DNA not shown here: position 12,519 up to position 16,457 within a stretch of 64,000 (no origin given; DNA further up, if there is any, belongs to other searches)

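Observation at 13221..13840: RND (AcrB-like) pump with a coiled-coil insertion of about 200 residues at the docking-domain position, and no membrane-fusion partner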

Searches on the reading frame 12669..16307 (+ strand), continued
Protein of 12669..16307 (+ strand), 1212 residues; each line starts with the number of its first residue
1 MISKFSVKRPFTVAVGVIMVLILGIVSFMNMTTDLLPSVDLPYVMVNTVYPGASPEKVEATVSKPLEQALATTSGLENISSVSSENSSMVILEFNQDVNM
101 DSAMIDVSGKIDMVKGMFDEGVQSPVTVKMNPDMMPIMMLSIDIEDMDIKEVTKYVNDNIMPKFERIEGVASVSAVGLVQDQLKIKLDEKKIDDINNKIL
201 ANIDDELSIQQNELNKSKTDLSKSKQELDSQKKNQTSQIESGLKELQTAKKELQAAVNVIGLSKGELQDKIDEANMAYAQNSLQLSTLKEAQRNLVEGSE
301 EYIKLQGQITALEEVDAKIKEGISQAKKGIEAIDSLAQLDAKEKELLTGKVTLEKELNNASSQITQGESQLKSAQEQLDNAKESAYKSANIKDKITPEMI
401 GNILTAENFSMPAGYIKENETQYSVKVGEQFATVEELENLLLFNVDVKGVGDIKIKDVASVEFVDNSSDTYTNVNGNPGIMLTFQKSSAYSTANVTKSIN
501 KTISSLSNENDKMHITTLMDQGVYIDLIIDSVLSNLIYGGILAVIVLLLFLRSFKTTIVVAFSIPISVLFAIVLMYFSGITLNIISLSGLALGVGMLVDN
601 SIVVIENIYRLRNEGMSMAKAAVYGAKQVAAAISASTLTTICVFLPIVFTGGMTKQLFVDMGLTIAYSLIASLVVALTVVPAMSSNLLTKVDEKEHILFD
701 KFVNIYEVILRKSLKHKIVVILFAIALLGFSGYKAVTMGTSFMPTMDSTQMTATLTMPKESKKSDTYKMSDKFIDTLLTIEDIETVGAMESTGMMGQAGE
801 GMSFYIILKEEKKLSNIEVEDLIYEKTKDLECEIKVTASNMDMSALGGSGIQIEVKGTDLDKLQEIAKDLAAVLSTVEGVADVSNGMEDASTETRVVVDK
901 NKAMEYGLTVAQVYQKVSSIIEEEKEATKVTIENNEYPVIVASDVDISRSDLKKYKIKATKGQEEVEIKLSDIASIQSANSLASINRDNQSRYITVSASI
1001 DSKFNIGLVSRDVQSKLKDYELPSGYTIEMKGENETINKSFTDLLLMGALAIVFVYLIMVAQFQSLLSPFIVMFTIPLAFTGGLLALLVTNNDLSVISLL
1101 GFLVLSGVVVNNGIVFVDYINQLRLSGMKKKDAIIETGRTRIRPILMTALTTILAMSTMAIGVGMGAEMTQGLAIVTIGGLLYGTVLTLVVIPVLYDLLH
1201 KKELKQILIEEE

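Call 23: find_related_loci(query=A1, collection=genome_contigs, flank=10000)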
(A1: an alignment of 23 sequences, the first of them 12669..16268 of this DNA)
Query A1 (1200 aa) in genome_contigs; peptide patterns used: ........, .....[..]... (x = any residue, [..] = any of these).
600 stretches matched a pattern (row limit reached: there are more); 600 encode a relative of the query (tblastn E <= 1e-3); the best 80 are kept; 80 distinct loci.
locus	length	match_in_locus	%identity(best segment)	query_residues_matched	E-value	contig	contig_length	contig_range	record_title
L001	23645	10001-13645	58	1-1200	0e+0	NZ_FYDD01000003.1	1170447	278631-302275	Massiliimalia timonensis strain Marseille-P3753, whole genome shotgun sequence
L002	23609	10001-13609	57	1-1200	0e+0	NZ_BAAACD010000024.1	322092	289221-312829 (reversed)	Clostridium cadaveris strain JCM 1392 sequence24, whole genome shotgun sequence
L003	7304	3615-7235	55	1-1200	0e+0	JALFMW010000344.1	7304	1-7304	MAG: Clostridium sp. isolate SUG825 k141_598562, whole genome shotgun sequence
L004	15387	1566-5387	50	1-1200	0e+0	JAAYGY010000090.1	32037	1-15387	MAG: Clostridiales bacterium isolate AS09scLD_29 334455_AS09, whole genome shotgun sequence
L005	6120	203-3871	49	1-1200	0e+0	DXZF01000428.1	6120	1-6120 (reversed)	MAG TPA_asm: Bacillota bacterium isolate HRGM_Genome_4046 HRGM_Genome_4046_428, whole genome shotgun sequence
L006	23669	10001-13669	50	1-1200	0e+0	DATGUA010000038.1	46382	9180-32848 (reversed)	MAG TPA_asm: Tissierellaceae bacterium isolate SMAG_U10517 k141_849712, whole genome shotgun sequence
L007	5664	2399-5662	56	1-1195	0e+0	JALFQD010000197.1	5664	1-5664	MAG: Clostridium sp. isolate SUG910 k141_182840, whole genome shotgun sequence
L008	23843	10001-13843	48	1-1200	0e+0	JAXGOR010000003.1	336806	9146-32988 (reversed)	MAG: Clostridia bacterium isolate AnMBR.bin284 bin284_3, whole genome shotgun sequence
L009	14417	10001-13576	49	1-1200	0e+0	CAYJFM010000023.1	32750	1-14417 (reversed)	MAG TPA_asm: uncultured Oscillospiraceae bacterium isolate ERP123703_co1_354 genome assembly, contig: NODE_1307_length_3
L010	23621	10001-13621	58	1-1200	0e+0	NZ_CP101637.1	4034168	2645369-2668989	Terrisporobacter mayombei strain DSM 6539 chromosome, complete genome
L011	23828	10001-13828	48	5-1200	0e+0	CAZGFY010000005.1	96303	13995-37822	MAG TPA_asm: uncultured Oscillospiraceae bacterium isolate ERP123703_co1_321 genome assembly, contig: NODE_159_length_96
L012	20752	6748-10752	46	2-1200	0e+0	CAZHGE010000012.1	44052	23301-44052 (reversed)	MAG TPA_asm: uncultured Lachnospiraceae bacterium isolate SRP350583_co1_41 genome assembly, contig: NODE_1259_length_440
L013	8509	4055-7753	47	1-1200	0e+0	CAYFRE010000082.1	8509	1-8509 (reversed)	MAG TPA_asm: uncultured Syntrophomonadaceae bacterium isolate ERP107106_co2_176 genome assembly, contig: NODE_7396_lengt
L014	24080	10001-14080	45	1-1199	0e+0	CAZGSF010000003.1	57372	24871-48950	MAG TPA_asm: uncultured Lachnospiraceae bacterium isolate SRP315200_co1_782 genome assembly, contig: NODE_474_length_573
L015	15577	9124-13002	47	1-1200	0e+0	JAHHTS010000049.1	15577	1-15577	MAG: Oscillospiraceae bacterium isolate MAG088 MAG088_49, whole genome shotgun sequence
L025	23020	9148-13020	47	4-1200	0e+0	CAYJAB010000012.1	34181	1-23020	MAG TPA_asm: uncultured Erysipelotrichaceae bacterium isolate ERP123703_co1_164 genome assembly, contig: NODE_1225_lengt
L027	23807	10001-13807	46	1-1200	0e+0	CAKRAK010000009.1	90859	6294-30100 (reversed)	MAG: uncultured Lachnospiraceae bacterium isolate REFINED_METABAT215_TOP10_CONTIGS_1500_ASSEMBLY_K77_MERGED__Hadza_MoBio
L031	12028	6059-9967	44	1-1200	0e+0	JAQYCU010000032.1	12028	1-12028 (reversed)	MAG: bacterium isolate SUG1749 k141_3899533, whole genome shotgun sequence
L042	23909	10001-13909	42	1-1200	0e+0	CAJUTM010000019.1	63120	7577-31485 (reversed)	MAG TPA_asm: uncultured Eubacterium sp. isolate MGBC165605 genome assembly, contig: MGBC165605.19, whole genome shotgun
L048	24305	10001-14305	51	1-1200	0e+0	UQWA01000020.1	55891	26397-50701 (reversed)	uncultured Lachnospiraceae bacterium isolate UMGS697 genome assembly, contig: NODE_278_length_55891_cov_362.792876, whol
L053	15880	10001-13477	43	1-1200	0e+0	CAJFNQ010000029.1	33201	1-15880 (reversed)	Candidatus Metaruminococcus gallistercoris isolate Coassembly_mag_135 genome assembly, contig: MAGpy_11413_min2k_bin_135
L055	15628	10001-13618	44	2-1200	0e+0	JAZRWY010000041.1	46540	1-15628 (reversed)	MAG: Anaerovoracaceae bacterium isolate T1900044951_TA20190004.MAGScoT_cleanbin_000040 SGB_3667_k141_1317636, whole geno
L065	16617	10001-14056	50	1-1200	0e+0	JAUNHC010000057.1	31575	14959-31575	MAG: Eubacteriales bacterium isolate S27M_St_58 NODE_744_length_31575_cov_28.090831, whole genome shotgun sequence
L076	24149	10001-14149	48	1-1200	0e+0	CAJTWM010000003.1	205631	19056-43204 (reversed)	MAG TPA_asm: uncultured Lachnospiraceae bacterium isolate MGBC114950 genome assembly, contig: MGBC114950.3, whole genome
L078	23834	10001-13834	39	2-1200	0e+0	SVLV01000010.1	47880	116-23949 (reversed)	MAG: Oscillospiraceae bacterium isolate SIG496 NODE_16939_length_47880_cov_2.257931, whole genome shotgun sequence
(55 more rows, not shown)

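Call 32: predict_structure(alignment_id=A1)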
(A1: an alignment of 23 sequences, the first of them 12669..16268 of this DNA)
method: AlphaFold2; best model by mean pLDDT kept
length: 1200 residues; sequences in the alignment: 23
mean_pLDDT: 71.5   pTM: 0.51
mean pLDDT of the five models: 71.5, 66.5, 64.6, 63.9, 60.1
residues with pLDDT >= 90: 2; 70-90: 795; 50-70: 323; < 50: 80
segments of 3 or more residues with pLDDT < 50: 1-10, 131-134, 408-429, 691-693, 791-799, 841-848, 922-945
pLDDT, mean of each block of 10 residues (from residue 1): 35 63 74 62 73 62 80 77 70 71 76 75 67 62 83 84 78 72 76 85 81 82 78 74 71 65 69 76 76 66 74 75 71 69 71 74 78 83 77 74 57 33 35 72 70 82 71 76 72 83 88 81 73 70 65 69 80 80 69 73 77 76 76 73 67 62 78 83 68 57 81 83 77 66 64 76 80 87 78 37 74 78 85 69 42 77 85 85 72 66 76 64 36 36 54 79 79 73 57 75 69 81 80 59 66 68 67 71 77 70 71 75 79 80 72 72 65 79 79 81
secondary structure, 60 per line:
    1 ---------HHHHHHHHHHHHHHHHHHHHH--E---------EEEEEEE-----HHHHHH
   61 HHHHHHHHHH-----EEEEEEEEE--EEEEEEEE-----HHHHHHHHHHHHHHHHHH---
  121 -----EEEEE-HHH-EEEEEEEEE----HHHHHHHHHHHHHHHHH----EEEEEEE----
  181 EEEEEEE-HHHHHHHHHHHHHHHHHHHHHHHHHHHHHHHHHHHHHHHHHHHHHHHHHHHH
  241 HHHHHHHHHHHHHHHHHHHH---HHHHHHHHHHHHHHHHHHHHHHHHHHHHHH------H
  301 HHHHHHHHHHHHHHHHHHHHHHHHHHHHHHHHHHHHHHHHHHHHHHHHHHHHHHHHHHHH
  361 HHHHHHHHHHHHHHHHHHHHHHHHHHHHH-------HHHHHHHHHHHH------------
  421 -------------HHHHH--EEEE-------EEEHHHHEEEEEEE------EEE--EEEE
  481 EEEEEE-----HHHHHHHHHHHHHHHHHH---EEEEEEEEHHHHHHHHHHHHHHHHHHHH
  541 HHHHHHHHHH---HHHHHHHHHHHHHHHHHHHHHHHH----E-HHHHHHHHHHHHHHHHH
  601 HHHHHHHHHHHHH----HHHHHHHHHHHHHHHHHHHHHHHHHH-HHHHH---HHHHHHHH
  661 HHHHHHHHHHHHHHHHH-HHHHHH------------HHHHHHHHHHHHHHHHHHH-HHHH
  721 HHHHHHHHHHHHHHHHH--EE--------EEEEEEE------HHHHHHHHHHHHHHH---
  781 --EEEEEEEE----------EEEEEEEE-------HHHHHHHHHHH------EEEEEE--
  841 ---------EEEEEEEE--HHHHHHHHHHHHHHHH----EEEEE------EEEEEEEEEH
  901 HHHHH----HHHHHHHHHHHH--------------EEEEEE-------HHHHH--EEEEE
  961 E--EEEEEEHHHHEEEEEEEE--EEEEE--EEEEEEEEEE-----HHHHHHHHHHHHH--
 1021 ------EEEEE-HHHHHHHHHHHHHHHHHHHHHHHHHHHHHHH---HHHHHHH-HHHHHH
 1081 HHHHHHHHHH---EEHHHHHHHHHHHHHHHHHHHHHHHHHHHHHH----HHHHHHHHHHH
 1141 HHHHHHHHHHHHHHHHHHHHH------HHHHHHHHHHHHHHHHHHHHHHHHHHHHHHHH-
elements in order (helices of 4 or more, strands of 3 or more residues): H10-30 E43-49 H55-70 E76-84 E87-94 H100-117 E126-130 E136-144 H149-165 E170-176 E181-187 H189-260 H264-293 H300-389 H397-408 H434-438 E441-444 E452-454 H455-458 E459-465 E472-474 E477-486 H492-509 E513-520 H521-550 H554-577 H584-613 H618-643 H645-649 H653-677 H679-684 H697-715 H717-737 E750-756 H763-777 E783-790 E801-808 H816-826 E833-838 E850-857 H860-875 E880-884 E891-899 H900-905 H910-921 E936-941 H949-953 E956-961 E964-969 H970-973 E974-981 E984-988 E991-1000 H1006-1018 E1027-1031 H1033-1063 H1067-1073 H1075-1090 H1096-1125 H1130-1161 H1168-1199

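Call 33: search_protein_families(library=pfam, alignment_id=A2, max_evalue=0.001)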
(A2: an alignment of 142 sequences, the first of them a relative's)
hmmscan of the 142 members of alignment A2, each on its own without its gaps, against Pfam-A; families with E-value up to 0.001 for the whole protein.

A. member 1, L023:4329-4955:+ (209 aa): 1 family
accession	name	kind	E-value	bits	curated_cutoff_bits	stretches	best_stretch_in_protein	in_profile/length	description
PF00440.29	TetR_N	-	2.5e-06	27.6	24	1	38-64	18-44/47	Bacterial regulatory proteins, tetR family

B. families by the number of members that match (of 142 scanned): 282 families (the first 25 are shown)
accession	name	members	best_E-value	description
PF00440.29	TetR_N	4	7.4e-15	Bacterial regulatory proteins, tetR family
PF12802.13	MarR_2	4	1.8e-09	MarR family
PF12146.15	Hydrolase_4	3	8.1e-51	Serine aminopeptidase, S33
PF00561.26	Abhydrolase_1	3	7e-31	alpha/beta hydrolase fold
PF12697.13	Abhydrolase_6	3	5e-12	Alpha/beta hydrolase family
PF01047.28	MarR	3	4e-11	MarR family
PF08281.18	Sigma70_r4_2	3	4e-09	Sigma-70, region 4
PF13401.12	AAA_22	3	1.1e-06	AAA domain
PF04545.22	Sigma70_r4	3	2.2e-05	Sigma-70, region 4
PF07992.20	Pyr_redox_2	2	2.4e-61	Pyridine nucleotide-disulphide oxidoreductase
PF00004.35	AAA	2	3.7e-47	ATPase family associated with various cellular activities (AAA)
PF01551.29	Peptidase_M23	2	2.4e-34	Peptidase family M23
PF00892.27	EamA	2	9.2e-32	EamA-like transporter family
PF01381.28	HTH_3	2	3.8e-18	Helix-turn-helix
PF13472.12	Lipase_GDSL_2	2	3.9e-15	GDSL-like Lipase/Acylhydrolase family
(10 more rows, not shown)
